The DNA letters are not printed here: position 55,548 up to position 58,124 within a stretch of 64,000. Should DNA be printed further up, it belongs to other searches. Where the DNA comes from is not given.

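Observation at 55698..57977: Multi-cluster ferredoxin domain fused in-frame to a type IV filament assembly ATPase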

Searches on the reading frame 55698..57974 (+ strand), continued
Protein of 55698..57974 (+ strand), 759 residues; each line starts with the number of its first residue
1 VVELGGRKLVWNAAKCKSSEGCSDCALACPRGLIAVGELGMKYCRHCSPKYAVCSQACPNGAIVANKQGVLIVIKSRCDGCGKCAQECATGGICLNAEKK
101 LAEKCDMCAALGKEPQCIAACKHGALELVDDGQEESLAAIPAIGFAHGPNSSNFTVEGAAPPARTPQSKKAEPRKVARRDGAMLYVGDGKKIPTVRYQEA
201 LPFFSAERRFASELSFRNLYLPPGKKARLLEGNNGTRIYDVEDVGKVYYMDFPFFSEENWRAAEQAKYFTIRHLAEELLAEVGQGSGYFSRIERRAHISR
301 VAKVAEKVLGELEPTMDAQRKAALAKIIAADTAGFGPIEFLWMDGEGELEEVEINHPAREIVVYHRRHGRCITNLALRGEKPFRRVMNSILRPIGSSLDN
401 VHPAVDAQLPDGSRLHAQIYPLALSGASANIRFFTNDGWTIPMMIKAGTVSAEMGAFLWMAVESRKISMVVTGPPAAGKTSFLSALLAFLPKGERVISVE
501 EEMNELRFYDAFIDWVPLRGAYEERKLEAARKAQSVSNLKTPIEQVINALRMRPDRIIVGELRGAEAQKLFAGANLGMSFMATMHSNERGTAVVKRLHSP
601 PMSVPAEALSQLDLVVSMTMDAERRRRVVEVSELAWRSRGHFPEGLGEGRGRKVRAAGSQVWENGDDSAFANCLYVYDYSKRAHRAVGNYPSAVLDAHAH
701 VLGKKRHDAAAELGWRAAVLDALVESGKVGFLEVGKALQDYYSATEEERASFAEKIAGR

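Call 20: search_protein_families(library=pfam, proteins=[P0038, P0042, P0055, P0084, P0094, P0100, P0123, P0130, P0135, P0154], max_evalue=0.001)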
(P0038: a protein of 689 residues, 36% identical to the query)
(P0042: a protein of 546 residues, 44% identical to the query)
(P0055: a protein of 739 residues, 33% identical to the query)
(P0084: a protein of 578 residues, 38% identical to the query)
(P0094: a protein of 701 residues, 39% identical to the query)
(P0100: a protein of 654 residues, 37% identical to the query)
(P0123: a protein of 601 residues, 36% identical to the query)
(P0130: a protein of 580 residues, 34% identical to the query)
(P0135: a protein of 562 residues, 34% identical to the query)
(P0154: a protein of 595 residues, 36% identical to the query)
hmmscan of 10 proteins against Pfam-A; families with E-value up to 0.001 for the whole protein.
P0038 (689 aa): 4 families
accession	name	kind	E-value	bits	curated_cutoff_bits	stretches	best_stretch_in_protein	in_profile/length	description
PF00437.27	T2SSE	-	2.6e-15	56.4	24.9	1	369-543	100-255/370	Type II/IV secretion system protein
PF13479.12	AAA_24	-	0.00038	20.8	27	1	414-466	2-53/195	AAA domain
PF00037.32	Fer4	-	0.00071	19.7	21.1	0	70-87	6-23/24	4Fe-4S binding domain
PF13555.12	AAA_29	-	0.00078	19.6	27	0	416-438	24-46/61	P-loop containing region of AAA domain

P0042 (546 aa): 11 families
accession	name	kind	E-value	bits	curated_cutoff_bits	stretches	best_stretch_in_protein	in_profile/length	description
PF00437.27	T2SSE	-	2.9e-23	82.6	24.9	1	303-463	104-256/370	Type II/IV secretion system protein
PF00037.32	Fer4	-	2.2e-06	27.7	21.1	1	5-26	2-23/24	4Fe-4S binding domain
PF13191.12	AAA_16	-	4.3e-06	27.8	32.6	1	341-436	18-117/167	AAA ATPase domain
PF12838.12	Fer4_7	-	4.3e-06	27.5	27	0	2-25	29-52/52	4Fe-4S dicluster domain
PF20720.3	nSTAND3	-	6.2e-05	23.2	27.2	1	340-385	12-57/155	Novel STAND NTPase 3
PF12837.12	Fer4_6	-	0.00013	22.1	25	1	5-22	3-20/24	4Fe-4S binding domain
PF02492.25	cobW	-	0.00017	21.6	20.7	1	348-384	3-39/180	CobW/HypB/UreG, nucleotide-binding domain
PF13521.12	AAA_28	-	0.00021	22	27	1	348-393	2-43/164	AAA domain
PF13187.11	Fer4_9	-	0.00033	21.1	27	0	9-24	35-50/52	4Fe-4S dicluster domain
PF06414.18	Zeta_toxin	-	0.00033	20.6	22.3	1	343-385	14-57/199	Zeta toxin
PF14697.11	Fer4_21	-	0.00056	20.4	35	0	6-23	36-53/59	4Fe-4S dicluster domain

P0055 (739 aa): 7 families
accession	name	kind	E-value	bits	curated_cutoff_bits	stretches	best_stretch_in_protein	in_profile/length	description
PF00037.32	Fer4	-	1.3e-06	28.4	21.1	1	76-96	1-21/24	4Fe-4S binding domain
PF00437.27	T2SSE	-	2.2e-06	27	24.9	1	416-569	121-256/370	Type II/IV secretion system protein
PF13247.11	Fer4_11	-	2.3e-06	28.2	26.2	1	46-137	9-95/100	4Fe-4S dicluster domain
PF12837.12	Fer4_6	-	6.9e-05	23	25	1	75-95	1-21/24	4Fe-4S binding domain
PF12797.12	Fer4_2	-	0.00014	22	24.5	1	75-94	2-21/22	4Fe-4S binding domain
PF12838.12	Fer4_7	-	0.0003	21.6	27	0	47-95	2-50/52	4Fe-4S dicluster domain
PF14697.11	Fer4_21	-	0.00084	19.9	35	0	77-114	2-39/59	4Fe-4S dicluster domain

P0084 (578 aa): 19 families
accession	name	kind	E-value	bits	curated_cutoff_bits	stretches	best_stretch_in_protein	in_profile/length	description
PF00437.27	T2SSE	-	8.2e-37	127.2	24.9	1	261-491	36-280/370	Type II/IV secretion system protein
PF12837.12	Fer4_6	-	7.9e-17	60.8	25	2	8-26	6-24/24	4Fe-4S binding domain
PF00037.32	Fer4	-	9.5e-14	51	21.1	2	6-26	3-23/24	4Fe-4S binding domain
PF12838.12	Fer4_7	-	7.4e-12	46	27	1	36-79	2-51/52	4Fe-4S dicluster domain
PF13187.11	Fer4_9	-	1e-10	41.9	27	1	36-79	2-50/52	4Fe-4S dicluster domain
PF12797.12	Fer4_2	-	1.6e-10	40.7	24.5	2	5-23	4-22/22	4Fe-4S binding domain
PF25160.1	LdpA_Fe-S-bd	-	1.9e-09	37.6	27.6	2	41-82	6-44/49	LdpA Fe-S cluster-binding domain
PF13247.11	Fer4_11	-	3.2e-08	34.1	26.2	1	30-114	4-98/100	4Fe-4S dicluster domain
PF14697.11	Fer4_21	-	1.8e-07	31.6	35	0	4-27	34-58/59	4Fe-4S dicluster domain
PF13237.11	Fer4_10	-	2e-07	31.2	25.5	0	63-107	6-53/53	4Fe-4S dicluster domain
PF13484.11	Fer4_16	-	2.5e-07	31.8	30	0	10-28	1-19/66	4Fe-4S double cluster binding domain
PF12798.12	Fer4_3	-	2.9e-05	25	27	0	66-79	1-14/15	4Fe-4S binding domain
PF12800.12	Fer4_4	-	3.5e-05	24.2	24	0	64-79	2-17/17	4Fe-4S binding domain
PF00005.33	ABC_tran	-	4.6e-05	24.5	25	1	357-402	14-63/137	ABC transporter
PF13555.12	AAA_29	-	0.00014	22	27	1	354-376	23-44/61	P-loop containing region of AAA domain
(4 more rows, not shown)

P0094 (701 aa): 7 families
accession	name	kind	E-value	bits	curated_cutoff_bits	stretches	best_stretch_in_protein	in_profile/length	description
PF00437.27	T2SSE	-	3.4e-32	112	24.9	1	356-590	44-286/370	Type II/IV secretion system protein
PF00037.32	Fer4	-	1.7e-07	31.2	21.1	1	59-79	3-23/24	4Fe-4S binding domain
PF12837.12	Fer4_6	-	1.6e-05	25.1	25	1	60-79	5-24/24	4Fe-4S binding domain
PF25160.1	LdpA_Fe-S-bd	-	0.00011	22.3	27.6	0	61-82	25-46/49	LdpA Fe-S cluster-binding domain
PF12797.12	Fer4_2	-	0.00015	22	24.5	1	59-75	5-21/22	4Fe-4S binding domain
PF13484.11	Fer4_16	-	0.00025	22.2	30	0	63-82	1-20/66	4Fe-4S double cluster binding domain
PF13187.11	Fer4_9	-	0.00032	21.1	27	0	58-79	34-52/52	4Fe-4S dicluster domain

P0100 (654 aa): 12 families
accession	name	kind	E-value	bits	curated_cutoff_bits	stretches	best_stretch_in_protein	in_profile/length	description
PF00437.27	T2SSE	-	1.9e-38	132.5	24.9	1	289-588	37-344/370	Type II/IV secretion system protein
PF00037.32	Fer4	-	5.3e-16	58.1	21.1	2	66-87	2-23/24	4Fe-4S binding domain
PF12838.12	Fer4_7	-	9.2e-11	42.5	27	2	36-86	2-52/52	4Fe-4S dicluster domain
PF25160.1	LdpA_Fe-S-bd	-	5.3e-10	39.4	27.6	1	39-87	1-43/49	LdpA Fe-S cluster-binding domain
PF12837.12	Fer4_6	-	1.4e-09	37.9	25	2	66-87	3-24/24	4Fe-4S binding domain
PF14697.11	Fer4_21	-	2.7e-09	37.5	35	1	44-87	12-57/59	4Fe-4S dicluster domain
PF12797.12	Fer4_2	-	5e-08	32.8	24.5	2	67-84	5-22/22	4Fe-4S binding domain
PF13237.11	Fer4_10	-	4.3e-07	30.2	25.5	1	35-83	8-53/53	4Fe-4S dicluster domain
PF13187.11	Fer4_9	-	6.9e-07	29.6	27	1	36-87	2-52/52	4Fe-4S dicluster domain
PF12800.12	Fer4_4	-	2.9e-05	24.5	24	1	69-85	1-17/17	4Fe-4S binding domain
PF13247.11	Fer4_11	-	0.0001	22.9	26.2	1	35-101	9-75/100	4Fe-4S dicluster domain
PF13484.11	Fer4_16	-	0.00035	21.7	30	0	71-87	1-17/66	4Fe-4S double cluster binding domain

P0123 (601 aa): 6 families
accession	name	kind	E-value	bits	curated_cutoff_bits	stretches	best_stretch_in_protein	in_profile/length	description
PF00437.27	T2SSE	-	2.7e-37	128.7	24.9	1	291-488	80-276/370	Type II/IV secretion system protein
PF00037.32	Fer4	-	1.7e-05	24.9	21.1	1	61-81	3-23/24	4Fe-4S binding domain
PF13401.12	AAA_22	-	0.00012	22.8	27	1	356-444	7-54/130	AAA domain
PF12837.12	Fer4_6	-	0.00016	21.9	25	1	60-81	3-24/24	4Fe-4S binding domain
PF00005.33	ABC_tran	-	0.00071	20.6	25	0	353-411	10-72/137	ABC transporter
PF12797.12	Fer4_2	-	0.00071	19.8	24.5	1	59-77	3-21/22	4Fe-4S binding domain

P0130 (580 aa): 10 families
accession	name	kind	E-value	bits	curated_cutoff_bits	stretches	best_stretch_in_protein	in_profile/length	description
PF00437.27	T2SSE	-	9.4e-37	127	24.9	1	263-491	36-276/370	Type II/IV secretion system protein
PF00037.32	Fer4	-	6.2e-08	32.6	21.1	1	62-83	3-24/24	4Fe-4S binding domain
PF12837.12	Fer4_6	-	4.8e-07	29.9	25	1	61-82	3-24/24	4Fe-4S binding domain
PF13247.11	Fer4_11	-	5.4e-07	30.2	26.2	1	31-115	8-97/100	4Fe-4S dicluster domain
PF12797.12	Fer4_2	-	6e-06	26.3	24.5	1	61-79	4-22/22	4Fe-4S binding domain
PF12838.12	Fer4_7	-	2.3e-05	25.2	27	1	32-81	1-52/52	4Fe-4S dicluster domain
PF25160.1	LdpA_Fe-S-bd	-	8.1e-05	22.8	27.6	1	41-84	7-45/49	LdpA Fe-S cluster-binding domain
PF14697.11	Fer4_21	-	0.00026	21.5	35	1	42-83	13-58/59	4Fe-4S dicluster domain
PF13237.11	Fer4_10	-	0.00027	21.3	25.5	1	61-108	3-52/53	4Fe-4S dicluster domain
PF13187.11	Fer4_9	-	0.0005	20.5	27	0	33-82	2-52/52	4Fe-4S dicluster domain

P0135 (562 aa): 14 families
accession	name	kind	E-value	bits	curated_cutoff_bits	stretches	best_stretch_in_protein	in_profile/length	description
PF00437.27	T2SSE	-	1.6e-40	139.4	24.9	1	236-489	25-281/370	Type II/IV secretion system protein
PF12837.12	Fer4_6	-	7.1e-15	54.6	25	1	3-22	2-21/24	4Fe-4S binding domain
PF12838.12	Fer4_7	-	3e-13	50.4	27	1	33-77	1-52/52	4Fe-4S dicluster domain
PF00037.32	Fer4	-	4e-12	45.9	21.1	2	3-22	1-20/24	4Fe-4S binding domain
PF13237.11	Fer4_10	-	3.4e-10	40.1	25.5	2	3-45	2-53/53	4Fe-4S dicluster domain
PF12797.12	Fer4_2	-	1e-08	35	24.5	1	2-22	2-22/22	4Fe-4S binding domain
PF13187.11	Fer4_9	-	5.5e-07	30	27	1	33-77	1-51/52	4Fe-4S dicluster domain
PF14697.11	Fer4_21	-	4.9e-06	27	35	0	4-49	2-57/59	4Fe-4S dicluster domain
PF13484.11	Fer4_16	-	1.2e-05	26.4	30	0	9-22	1-14/66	4Fe-4S double cluster binding domain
PF12800.12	Fer4_4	-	2.3e-05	24.8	24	0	8-22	2-16/17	4Fe-4S binding domain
PF12775.13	AAA_7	-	3.5e-05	23.9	25.8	1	337-381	20-64/181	P-loop containing dynein motor region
PF16796.11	Microtub_bd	-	4.6e-05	23.8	27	1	317-386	53-127/155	Microtubule binding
PF13401.12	AAA_22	-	0.00043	21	27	0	352-415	7-55/130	AAA domain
PF05673.19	DUF815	-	0.0005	19.8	23.8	0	349-384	52-86/249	Protein of unknown function (DUF815)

P0154 (595 aa): 5 families
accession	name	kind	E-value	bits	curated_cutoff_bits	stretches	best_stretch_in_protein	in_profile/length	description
PF00437.27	T2SSE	-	5.2e-36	124.5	24.9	1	299-510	69-287/370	Type II/IV secretion system protein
PF00037.32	Fer4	-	1.4e-08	34.7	21.1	1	5-22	3-20/24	4Fe-4S binding domain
PF12837.12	Fer4_6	-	3e-06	27.3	25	1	3-21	2-20/24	4Fe-4S binding domain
PF12838.12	Fer4_7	-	1.2e-05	26.1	27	0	10-23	2-15/52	4Fe-4S dicluster domain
PF12797.12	Fer4_2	-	0.00071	19.8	24.5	1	3-21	3-21/22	4Fe-4S binding domain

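Call 24: find_homologous_proteins(query=A2, max_evalue=1e-10)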
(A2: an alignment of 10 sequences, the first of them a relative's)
Query A2 (10 sequences) (578 aa, profile of the alignment): 4228 proteins with E <= 1e-10 among 8000 candidates; the best 120 are listed.
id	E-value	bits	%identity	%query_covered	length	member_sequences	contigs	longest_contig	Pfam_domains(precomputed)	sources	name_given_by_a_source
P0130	6.1e-241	819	36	90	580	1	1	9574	PF00437.27,PF12797.13,PF12837.13,PF13247.12,PF00037.33,PF12838.13,PF25160.2,PF27713.1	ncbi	ncbi:MAG: ATPase, T2SS/T4P/T4SS family [Candidatus Diapherotrites archaeon]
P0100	1.3e-228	778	36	96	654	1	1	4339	PF14697.12,PF00437.27,PF12797.13,PF12837.13,PF00037.33,PF12838.13,PF25160.2,PF13237.12,PF13187.12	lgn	-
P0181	3.5e-227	774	37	88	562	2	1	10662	PF00437.27,PF00037.33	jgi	-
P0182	1.1e-224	765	37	91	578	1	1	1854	PF00437.27,PF12837.13,PF00037.33,PF12838.13,PF13187.12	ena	-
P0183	1.6e-224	765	36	96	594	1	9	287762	PF00437.27,PF12838.13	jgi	-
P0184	7.5e-223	759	36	96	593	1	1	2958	PF00437.27,PF12837.13,PF00037.33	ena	-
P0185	1.5e-222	758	35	62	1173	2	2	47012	PF06414.19,PF23989.1,PF00437.27,PF00005.34,PF13245.13,PF13555.13,PF13401.13,PF01580.25,PF13191.13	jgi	jgi:flagellar protein FlaI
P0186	1.1e-221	755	34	90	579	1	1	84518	PF00437.27,PF12837.13,PF00037.33,PF27713.1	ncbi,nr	ncbi:MAG: ATPase, T2SS/T4P/T4SS family [Candidatus Diapherotrites archaeon]|nr:ATPase, T2SS/T4P/T4SS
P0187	4.4e-221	753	35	98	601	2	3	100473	PF00437.27,PF12837.13,PF00037.33,PF12838.13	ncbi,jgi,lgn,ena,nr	ncbi:MAG: Flp pilus assembly complex ATPase component TadA [Candidatus Diapherotrites archaeon]|nr:F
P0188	5.4e-221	753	38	91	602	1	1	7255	PF00437.27,PF12837.13,PF00037.33,PF12838.13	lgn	-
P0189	9.4e-221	752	38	90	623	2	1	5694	PF00437.27,PF12797.13,PF12837.13,PF00037.33,PF12838.13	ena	-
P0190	9.8e-221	752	35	97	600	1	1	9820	PF00437.27,PF12797.13,PF12837.13,PF00037.33,PF12838.13,PF25160.2,PF13187.12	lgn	-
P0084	2.2e-220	751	100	100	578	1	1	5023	PF14697.12,PF00437.27,PF12797.13,PF12837.13,PF13247.12,PF00037.33,PF13484.12,PF12838.13,PF25160.2,PF13237.12,PF13187.12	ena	-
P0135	3.9e-220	750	36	92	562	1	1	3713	PF14697.12,PF00437.27,PF12797.13,PF12837.13,PF00037.33,PF13484.12,PF12838.13,PF13237.12,PF12800.13,PF13187.12,PF27713.1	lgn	-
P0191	1.1e-219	749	38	91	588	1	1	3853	PF00437.27,PF12797.13,PF12837.13,PF13247.12,PF00037.33,PF12838.13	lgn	-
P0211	2.1e-181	622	38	91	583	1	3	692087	PF00437.27,PF12837.13,PF00037.33,PF12838.13,PF25160.2,PF13237.12,PF27713.1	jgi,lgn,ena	jgi:Flp pilus assembly CpaF family ATPase/Fe-S-cluster-containing hydrogenase component 2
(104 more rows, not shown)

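Call 42: find_encoding_contigs(protein=P0001, flank=3000, max_places=8)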
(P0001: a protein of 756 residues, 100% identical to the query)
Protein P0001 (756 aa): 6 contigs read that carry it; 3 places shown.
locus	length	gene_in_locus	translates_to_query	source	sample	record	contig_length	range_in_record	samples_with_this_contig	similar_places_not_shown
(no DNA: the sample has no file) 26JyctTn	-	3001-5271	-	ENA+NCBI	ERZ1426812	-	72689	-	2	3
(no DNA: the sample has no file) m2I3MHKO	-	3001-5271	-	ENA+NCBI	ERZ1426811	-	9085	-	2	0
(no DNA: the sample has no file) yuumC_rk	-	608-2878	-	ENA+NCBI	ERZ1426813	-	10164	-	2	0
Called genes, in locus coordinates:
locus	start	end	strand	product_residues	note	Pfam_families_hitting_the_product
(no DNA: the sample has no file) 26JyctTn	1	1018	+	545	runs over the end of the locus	PF02518:HATPase_c, PF13589:HATPase_c_3 (weak), PF09239:Topo-VIb_trans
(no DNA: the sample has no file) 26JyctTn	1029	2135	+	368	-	PF04406:TP6A_N, PF21180:TOP6A-Spo11_Toprim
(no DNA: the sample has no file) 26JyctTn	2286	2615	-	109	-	-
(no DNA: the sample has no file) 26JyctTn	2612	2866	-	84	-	-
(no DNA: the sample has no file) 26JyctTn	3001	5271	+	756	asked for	PF12837:Fer4_6 (faint), PF12838:Fer4_7 (faint), PF13247:Fer4_11 (weak), PF00437:T2SSE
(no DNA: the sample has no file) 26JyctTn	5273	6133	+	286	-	PF00482:T2SSF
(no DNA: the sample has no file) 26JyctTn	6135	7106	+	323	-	-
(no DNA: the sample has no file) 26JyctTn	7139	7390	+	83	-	-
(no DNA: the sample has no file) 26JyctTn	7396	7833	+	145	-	-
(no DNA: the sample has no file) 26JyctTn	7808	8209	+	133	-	-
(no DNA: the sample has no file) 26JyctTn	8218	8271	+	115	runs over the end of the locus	-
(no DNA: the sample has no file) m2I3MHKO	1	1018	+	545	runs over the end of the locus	PF02518:HATPase_c, PF13589:HATPase_c_3 (weak), PF09239:Topo-VIb_trans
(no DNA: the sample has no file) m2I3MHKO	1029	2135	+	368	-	PF04406:TP6A_N, PF21180:TOP6A-Spo11_Toprim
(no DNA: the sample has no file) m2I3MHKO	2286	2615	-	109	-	-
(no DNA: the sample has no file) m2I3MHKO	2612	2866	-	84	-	-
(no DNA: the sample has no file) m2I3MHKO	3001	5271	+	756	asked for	PF12837:Fer4_6 (faint), PF12838:Fer4_7 (faint), PF13247:Fer4_11 (weak), PF00437:T2SSE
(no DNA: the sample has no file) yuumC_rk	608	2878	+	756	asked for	PF12837:Fer4_6 (faint), PF12838:Fer4_7 (faint), PF13247:Fer4_11 (weak), PF00437:T2SSE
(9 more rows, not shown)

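Call 43: predict_structure(alignment_id=A3)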
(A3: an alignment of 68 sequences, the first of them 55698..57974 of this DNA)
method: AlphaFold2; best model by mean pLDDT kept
length: 759 residues; sequences in the alignment: 68
mean_pLDDT: 82.7   pTM: 0.66
mean pLDDT of the five models: 82.7, 82.0, 81.9, 80.9, 80.4
residues with pLDDT >= 90: 422; 70-90: 193; 50-70: 66; < 50: 78
segments of 3 or more residues with pLDDT < 50: 1-4, 132-204
pLDDT, mean of each block of 10 residues (from residue 1): 62 94 95 91 91 95 91 96 96 92 93 92 92 43 35 31 35 37 41 38 54 88 85 90 90 91 96 85 71 93 97 96 97 95 88 91 89 93 95 91 87 88 83 83 95 98 93 89 91 78 61 62 71 76 69 70 75 71 91 93 90 95 89 94 77 61 92 96 92 93 93 97 95 92 95 90
secondary structure, 60 per line:
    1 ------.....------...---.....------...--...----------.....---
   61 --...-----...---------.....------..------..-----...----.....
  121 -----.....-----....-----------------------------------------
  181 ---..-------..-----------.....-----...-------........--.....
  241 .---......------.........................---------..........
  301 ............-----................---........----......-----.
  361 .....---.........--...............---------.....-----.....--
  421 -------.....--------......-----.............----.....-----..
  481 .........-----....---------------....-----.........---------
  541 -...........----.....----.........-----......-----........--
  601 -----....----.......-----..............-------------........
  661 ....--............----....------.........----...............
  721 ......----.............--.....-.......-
elements in order (helices of 4 or more, strands of 3 or more residues): E7-11 H24-28 E35-37 E40-42 H53-57 E63-65 E71-73 H83-87 H116-120 E126-130 H206-210 E216-218 E226-233 E236-241 E245-250 H257-281 H291-312 H318-333 H337-344 E349-354 E360-365 E369-377 H380-394 E404-408 E414-418 E428-432 H441-446 H452-464 E469-473 H479-489 E495-498 E514-517 H523-531 H542-552 E557-561 H566-574 E580-585 H591-598 H606-609 E614-620 E626-636 H653-660 E661-664 E667-678 E683-686 H693-701 H706-726 H731-743 H746-750 H752-758
